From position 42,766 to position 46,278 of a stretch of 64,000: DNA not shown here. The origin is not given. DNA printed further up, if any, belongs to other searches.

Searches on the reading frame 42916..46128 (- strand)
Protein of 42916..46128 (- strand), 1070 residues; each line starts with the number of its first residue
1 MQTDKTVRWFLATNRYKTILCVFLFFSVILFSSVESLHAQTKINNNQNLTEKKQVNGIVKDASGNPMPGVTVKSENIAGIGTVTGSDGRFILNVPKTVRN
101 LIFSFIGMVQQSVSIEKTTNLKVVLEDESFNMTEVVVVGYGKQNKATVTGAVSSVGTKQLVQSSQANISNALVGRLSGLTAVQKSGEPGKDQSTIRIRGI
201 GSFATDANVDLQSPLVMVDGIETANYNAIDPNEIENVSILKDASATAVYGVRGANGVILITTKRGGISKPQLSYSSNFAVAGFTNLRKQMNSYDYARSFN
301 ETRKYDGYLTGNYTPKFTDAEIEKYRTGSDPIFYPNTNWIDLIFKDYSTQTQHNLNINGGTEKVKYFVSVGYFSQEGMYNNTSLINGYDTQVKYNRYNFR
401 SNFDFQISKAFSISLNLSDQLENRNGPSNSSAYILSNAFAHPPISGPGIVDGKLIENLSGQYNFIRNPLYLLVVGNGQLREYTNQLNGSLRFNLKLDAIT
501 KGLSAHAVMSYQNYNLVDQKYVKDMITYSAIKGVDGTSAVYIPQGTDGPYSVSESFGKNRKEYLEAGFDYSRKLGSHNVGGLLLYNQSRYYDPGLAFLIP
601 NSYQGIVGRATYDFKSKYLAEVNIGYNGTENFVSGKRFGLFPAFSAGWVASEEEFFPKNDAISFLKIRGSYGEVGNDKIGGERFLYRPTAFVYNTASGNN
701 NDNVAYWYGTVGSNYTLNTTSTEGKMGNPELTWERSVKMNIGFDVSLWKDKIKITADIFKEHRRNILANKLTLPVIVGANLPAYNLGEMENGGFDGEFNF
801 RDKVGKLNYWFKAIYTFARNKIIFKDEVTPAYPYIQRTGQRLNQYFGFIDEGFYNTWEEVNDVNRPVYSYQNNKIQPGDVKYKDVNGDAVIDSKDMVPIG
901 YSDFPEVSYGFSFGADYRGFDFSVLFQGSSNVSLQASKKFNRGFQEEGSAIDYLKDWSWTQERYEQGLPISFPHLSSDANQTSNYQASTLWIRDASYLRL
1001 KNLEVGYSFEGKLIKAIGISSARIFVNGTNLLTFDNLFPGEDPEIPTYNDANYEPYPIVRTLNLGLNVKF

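Call 30: search_protein_families(library=pfam, proteins=[window:42916-46128:-], max_evalue=0.00001)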
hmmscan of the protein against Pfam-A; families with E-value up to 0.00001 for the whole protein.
window:42916-46128:- (1070 aa): 4 families
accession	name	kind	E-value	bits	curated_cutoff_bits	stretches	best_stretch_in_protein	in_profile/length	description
PF07715.20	Plug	-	8.9e-16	58.8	23.9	1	145-257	2-107/107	TonB-dependent Receptor Plug Domain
PF13715.12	CarbopepD_reg_2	-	1.4e-13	51.1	32.2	1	56-137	2-88/88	CarboxypepD_reg-like domain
PF13620.12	CarboxypepD_reg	-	4.6e-09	36.9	32.3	1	54-125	1-81/82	Carboxypeptidase regulatory-like domain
PF00593.30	TonB_dep_Rec_b-barrel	-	2.9e-06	27.8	27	1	482-1031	55-436/436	TonB dependent receptor-like, beta-barrel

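Call 39: find_homologous_proteins(query=window:42916-46128:-, max_evalue=1e-100)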
Query window:42916-46128:- (1070 aa): 6992 proteins with E <= 1e-100 among 8000 candidates; the best 120 are listed.
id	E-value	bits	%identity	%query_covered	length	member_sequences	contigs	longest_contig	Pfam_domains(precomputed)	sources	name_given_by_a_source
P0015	0.0e+0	2197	89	100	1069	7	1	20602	PF13715.13,PF07715.21,PF13620.13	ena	-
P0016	0.0e+0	1773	72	100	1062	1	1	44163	PF13715.13,PF07715.21,PF13620.13,PF00593.31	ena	-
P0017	0.0e+0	1763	72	100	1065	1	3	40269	PF13715.13,PF07715.21,PF13620.13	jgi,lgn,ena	-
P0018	0.0e+0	1700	69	100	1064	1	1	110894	PF13715.13,PF07715.21,PF13620.13,PF00593.31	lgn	-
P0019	0.0e+0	1697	68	100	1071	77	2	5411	PF13715.13,PF07715.21,PF13620.13,PF00593.31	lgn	-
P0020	0.0e+0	1685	68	100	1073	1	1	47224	PF13715.13,PF07715.21,PF13620.13,PF00593.31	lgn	-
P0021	0.0e+0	1617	66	100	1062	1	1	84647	PF13715.13,PF07715.21,PF13620.13,PF00593.31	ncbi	-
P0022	0.0e+0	1614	67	99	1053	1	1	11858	PF13715.13,PF07715.21,PF13620.13,PF00593.31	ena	-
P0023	0.0e+0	1612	65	100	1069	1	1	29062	PF13715.13,PF07715.21,PF13620.13,PF00593.31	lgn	-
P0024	0.0e+0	1610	65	100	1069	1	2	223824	PF13715.13,PF07715.21,PF13620.13,PF00593.31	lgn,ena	-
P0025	0.0e+0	1605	65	100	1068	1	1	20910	PF13715.13,PF07715.21,PF13620.13,PF00593.31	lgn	-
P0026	0.0e+0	1571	64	100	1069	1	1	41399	PF13715.13,PF07715.21,PF13620.13,PF00593.31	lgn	-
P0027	0.0e+0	1566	65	99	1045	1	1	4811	PF13715.13,PF07715.21,PF13620.13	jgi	jgi:TonB-linked SusC/RagA family outer membrane protein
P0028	0.0e+0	1559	65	99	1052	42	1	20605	PF13715.13,PF07715.21,PF13620.13,PF00593.31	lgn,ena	-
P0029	0.0e+0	1556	64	100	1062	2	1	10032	PF13715.13,PF07715.21,PF13620.13,PF00593.31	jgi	-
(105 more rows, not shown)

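Call 40: find_encoding_contigs(protein=P0018, flank=4000, max_places=1)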
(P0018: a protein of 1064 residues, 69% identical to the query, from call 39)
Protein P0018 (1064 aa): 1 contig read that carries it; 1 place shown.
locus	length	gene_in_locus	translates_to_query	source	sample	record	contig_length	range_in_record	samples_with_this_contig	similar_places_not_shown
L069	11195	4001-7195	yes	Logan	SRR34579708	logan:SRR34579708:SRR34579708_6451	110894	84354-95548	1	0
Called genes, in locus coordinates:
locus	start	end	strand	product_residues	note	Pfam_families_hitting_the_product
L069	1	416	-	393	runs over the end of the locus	PF13426:PAS_9, PF00512:HisKA, PF02518:HATPase_c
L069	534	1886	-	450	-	PF08757:CotH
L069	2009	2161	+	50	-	-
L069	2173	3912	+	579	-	PF13229:Beta_helix (faint), PF23763:Beta-barrel_GLAA-B_I, PF23764:Beta-barrel_GLAA-B_II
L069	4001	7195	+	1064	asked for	PF13620:CarboxypepD_reg, PF13715:CarbopepD_reg_2, PF07715:Plug, PF00593:TonB_dep_Rec_b-barrel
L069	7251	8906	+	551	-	PF14322:SusD-like_3, PF07980:SusD_RagB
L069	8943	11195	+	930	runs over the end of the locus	PF07715:Plug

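Call 41: find_encoding_contigs(protein=P0016, flank=10000, max_places=1)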
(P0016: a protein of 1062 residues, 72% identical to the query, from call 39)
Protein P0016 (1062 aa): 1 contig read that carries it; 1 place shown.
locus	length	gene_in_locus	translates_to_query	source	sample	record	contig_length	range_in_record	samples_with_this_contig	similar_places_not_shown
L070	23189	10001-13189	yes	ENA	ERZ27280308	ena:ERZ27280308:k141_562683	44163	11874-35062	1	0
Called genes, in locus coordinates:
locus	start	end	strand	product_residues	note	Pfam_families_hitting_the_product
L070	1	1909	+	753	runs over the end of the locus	PF00933:Glyco_hydro_3, PF01915:Glyco_hydro_3_C, PF14310:Fn3-like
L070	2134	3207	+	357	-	PF01120:Alpha_L_fucos, PF14871:GHL6 (weak)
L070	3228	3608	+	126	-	-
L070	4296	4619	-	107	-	PF15892:BNR_4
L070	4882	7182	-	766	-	PF17291:M60-like_N, PF13402:Peptidase_M60, PF18962:Por_Secre_tail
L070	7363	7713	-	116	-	PF12833:HTH_18, PF00165:HTH_AraC (weak)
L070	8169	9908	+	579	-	PF13229:Beta_helix (faint), PF23763:Beta-barrel_GLAA-B_I, PF23764:Beta-barrel_GLAA-B_II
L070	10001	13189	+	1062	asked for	PF13620:CarboxypepD_reg, PF13715:CarbopepD_reg_2, PF07715:Plug, PF00593:TonB_dep_Rec_b-barrel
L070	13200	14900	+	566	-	PF14322:SusD-like_3, PF07980:SusD_RagB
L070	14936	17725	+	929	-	PF07715:Plug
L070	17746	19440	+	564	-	PF14322:SusD-like_3, PF07980:SusD_RagB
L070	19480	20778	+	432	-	PF08522:BT_3987-like_N (weak), PF00801:PKD (weak), PF18911:PKD_4, PF16405:DUF5013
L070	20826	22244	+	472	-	PF03629:SASA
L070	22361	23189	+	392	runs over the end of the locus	PF22244:GCE_fung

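Call 42: find_encoding_contigs(protein=P0017, flank=10000, max_places=1)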
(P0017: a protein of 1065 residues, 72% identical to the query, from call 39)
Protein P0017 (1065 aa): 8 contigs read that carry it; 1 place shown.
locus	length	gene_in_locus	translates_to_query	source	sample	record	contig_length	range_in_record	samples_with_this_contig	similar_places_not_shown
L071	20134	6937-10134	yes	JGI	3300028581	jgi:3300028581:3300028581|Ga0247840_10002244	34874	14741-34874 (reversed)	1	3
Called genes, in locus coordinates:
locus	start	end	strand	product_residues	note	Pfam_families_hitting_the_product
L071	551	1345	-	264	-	PF08843:AbiEii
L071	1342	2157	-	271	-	PF09407:AbiEi_1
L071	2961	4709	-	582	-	PF12708:Pect-lyase_RHGA_epim, PF13229:Beta_helix (weak)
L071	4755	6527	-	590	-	PF13229:Beta_helix (faint), PF23763:Beta-barrel_GLAA-B_I, PF23764:Beta-barrel_GLAA-B_II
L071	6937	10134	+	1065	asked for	PF13620:CarboxypepD_reg, PF13715:CarbopepD_reg_2, PF07715:Plug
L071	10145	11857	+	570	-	PF14322:SusD-like_3, PF07980:SusD_RagB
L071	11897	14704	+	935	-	PF07715:Plug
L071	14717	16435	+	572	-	PF14322:SusD-like_3, PF07980:SusD_RagB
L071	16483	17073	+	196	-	PF08522:BT_3987-like_N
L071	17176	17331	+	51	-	-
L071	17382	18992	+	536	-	PF00884:Sulfatase, PF01663:Phosphodiest (faint), PF16347:SGSH_C (faint)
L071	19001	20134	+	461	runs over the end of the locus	PF00083:Sugar_tr, PF07690:MFS_1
